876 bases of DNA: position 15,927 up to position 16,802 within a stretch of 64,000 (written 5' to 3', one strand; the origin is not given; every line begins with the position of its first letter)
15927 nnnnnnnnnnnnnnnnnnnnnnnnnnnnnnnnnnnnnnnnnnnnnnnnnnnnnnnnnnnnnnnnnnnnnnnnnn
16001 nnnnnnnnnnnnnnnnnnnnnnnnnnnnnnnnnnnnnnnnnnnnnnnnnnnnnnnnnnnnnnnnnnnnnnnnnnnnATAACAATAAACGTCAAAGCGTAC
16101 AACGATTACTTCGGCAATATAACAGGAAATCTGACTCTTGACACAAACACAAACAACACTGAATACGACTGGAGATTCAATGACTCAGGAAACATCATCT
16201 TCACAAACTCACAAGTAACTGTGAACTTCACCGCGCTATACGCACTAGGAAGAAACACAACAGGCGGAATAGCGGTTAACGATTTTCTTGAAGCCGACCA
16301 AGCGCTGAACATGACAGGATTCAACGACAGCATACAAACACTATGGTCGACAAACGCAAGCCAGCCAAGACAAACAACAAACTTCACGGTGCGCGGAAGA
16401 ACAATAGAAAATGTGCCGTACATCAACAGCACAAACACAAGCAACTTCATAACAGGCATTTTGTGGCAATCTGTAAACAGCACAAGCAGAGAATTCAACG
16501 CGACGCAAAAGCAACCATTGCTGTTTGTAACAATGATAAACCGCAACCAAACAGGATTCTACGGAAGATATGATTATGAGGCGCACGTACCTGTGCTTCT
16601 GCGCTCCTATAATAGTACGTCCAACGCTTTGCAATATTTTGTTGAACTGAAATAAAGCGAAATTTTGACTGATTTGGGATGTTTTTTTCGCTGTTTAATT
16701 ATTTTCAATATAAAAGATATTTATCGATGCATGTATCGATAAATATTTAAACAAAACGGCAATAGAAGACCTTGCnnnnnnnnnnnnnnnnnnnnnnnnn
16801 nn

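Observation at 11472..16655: Giant sequon-rich surface protein with a 1.2-kb intragenic direct repeat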

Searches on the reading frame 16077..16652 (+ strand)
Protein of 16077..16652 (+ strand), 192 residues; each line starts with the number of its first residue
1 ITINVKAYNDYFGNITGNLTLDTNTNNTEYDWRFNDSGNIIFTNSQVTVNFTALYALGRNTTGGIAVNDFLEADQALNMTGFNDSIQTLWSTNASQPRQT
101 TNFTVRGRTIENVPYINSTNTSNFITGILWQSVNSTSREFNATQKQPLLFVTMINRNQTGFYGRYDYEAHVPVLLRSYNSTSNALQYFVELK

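Call 78: predict_structure(alignment_id=A5)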
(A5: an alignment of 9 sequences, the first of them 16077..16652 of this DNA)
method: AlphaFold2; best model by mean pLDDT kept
length: 192 residues; sequences in the alignment: 9
mean_pLDDT: 75.2   pTM: 0.77
mean pLDDT of the five models: 75.2, 38.1, 37.8, 37.6, 37.5
residues with pLDDT >= 90: 13; 70-90: 114; 50-70: 59; < 50: 6
segments of 3 or more residues with pLDDT < 50: 1-4
pLDDT, mean of each block of 10 residues (from residue 1): 61 61 60 66 82 84 73 87 87 88 89 80 77 71 81 74 70 71 70 67
secondary structure, 60 per line:
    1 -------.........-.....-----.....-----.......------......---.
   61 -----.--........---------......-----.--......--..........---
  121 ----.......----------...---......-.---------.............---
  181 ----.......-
elements in order: E8-16 E18-22 E28-32 E38-44 E54-56 H69-76 H86-90 E100-105 E108-117 E125-131 E148-153 E165-172 H173-177 E185-191

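Call 80: fold_search(model_id=the predicted structure, library=pdb)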
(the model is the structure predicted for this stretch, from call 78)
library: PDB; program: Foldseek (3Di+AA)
matches with E <= 10: 224; with E <= 0.001: 0
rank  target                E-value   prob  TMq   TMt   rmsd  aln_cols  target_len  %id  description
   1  8zdj_S                2.8e-01  0.04  0.16  0.12  17.6       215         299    7  Cryo-EM structure of Mycobacteriophage Douge genome-packed connector (gp5, gp9, gp10, gp12 and gp13) (released 2025-06-25)
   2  5y7y_B                4.1e-01  0.03  0.11  0.09  14.9       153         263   10  Crystal structure of AhRR/ARNT complex (released 2017-09-20)
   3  7qf8                  6.5e-01  0.04  0.19  0.09  18.8       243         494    9  Crystal structure of a bacterial pyranose 2-oxidase from Pseudoarthrobacter siccitolerans (released 2023-06-14)
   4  4mih_B                1.1e+00  0.04  0.18  0.08  16.3       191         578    6  Pyranose 2-oxidase from Phanerochaete chrysosporium, recombinant H158A mutant (released 2013-12-11)
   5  4mig_C                1.3e+00  0.06  0.17  0.07  11.1       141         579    7  Pyranose 2-oxidase from Phanerochaete chrysosporium, recombinant wild type (released 2013-12-11)
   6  8rk3_f                1.3e+00  0.01  0.11  0.09  27.2       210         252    9  Bacteriophage JBD30 baseplate - composite structure (released 2024-08-14)
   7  2exr                  1.4e+00  0.01  0.12  0.06  20.1       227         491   10  X-Ray Structure of Cytokinin Oxidase/Dehydrogenase (CKX) From Arabidopsis Thaliana AT5G21482 (released 2005-11-29)
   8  3lsk_A                1.6e+00  0.03  0.20  0.08  18.4       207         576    7  Pyranose 2-oxidase T169S acetate complex (released 2010-08-25)
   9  2e3o                  1.6e+00  0.02  0.11  0.10   9.1        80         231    8  Crystal structure of CERT START domain in complex with C16-ceramide (P212121) (released 2007-12-18)
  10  2z9z                  1.6e+00  0.01  0.10  0.09  10.4        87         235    7  Crystal structure of CERT START domain(N504A mutant), in complex with C10-diacylglycerol (released 2008-02-12)
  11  5zyg                  1.6e+00  0.01  0.08  0.07  10.9        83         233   10  Crystal structure of CERT START domain in complex with compound B5 (released 2019-02-27)
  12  4mig_B                1.7e+00  0.05  0.17  0.07  12.8       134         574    9  Pyranose 2-oxidase from Phanerochaete chrysosporium, recombinant wild type (released 2013-12-11)
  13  3os7_A                1.7e+00  0.02  0.12  0.08  10.9       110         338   14  Crystal structure of a galactose mutarotase-like protein (CA_C0697) from CLOSTRIDIUM ACETOBUTYLICUM at 1.80 A resoluti (released 2010-10-13)
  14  6r2h_A                1.7e+00  0.02  0.15  0.15  17.5       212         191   11  Crystal structure of Apo PinO from Porphyromonas gingivitis (released 2020-01-15)
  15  9d7z_I                1.7e+00  0.01  0.10  0.06  21.9       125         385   10  Shigella flexneri bacteriophage Moo19 Icosahedral Reconstruction (released 2025-01-15)
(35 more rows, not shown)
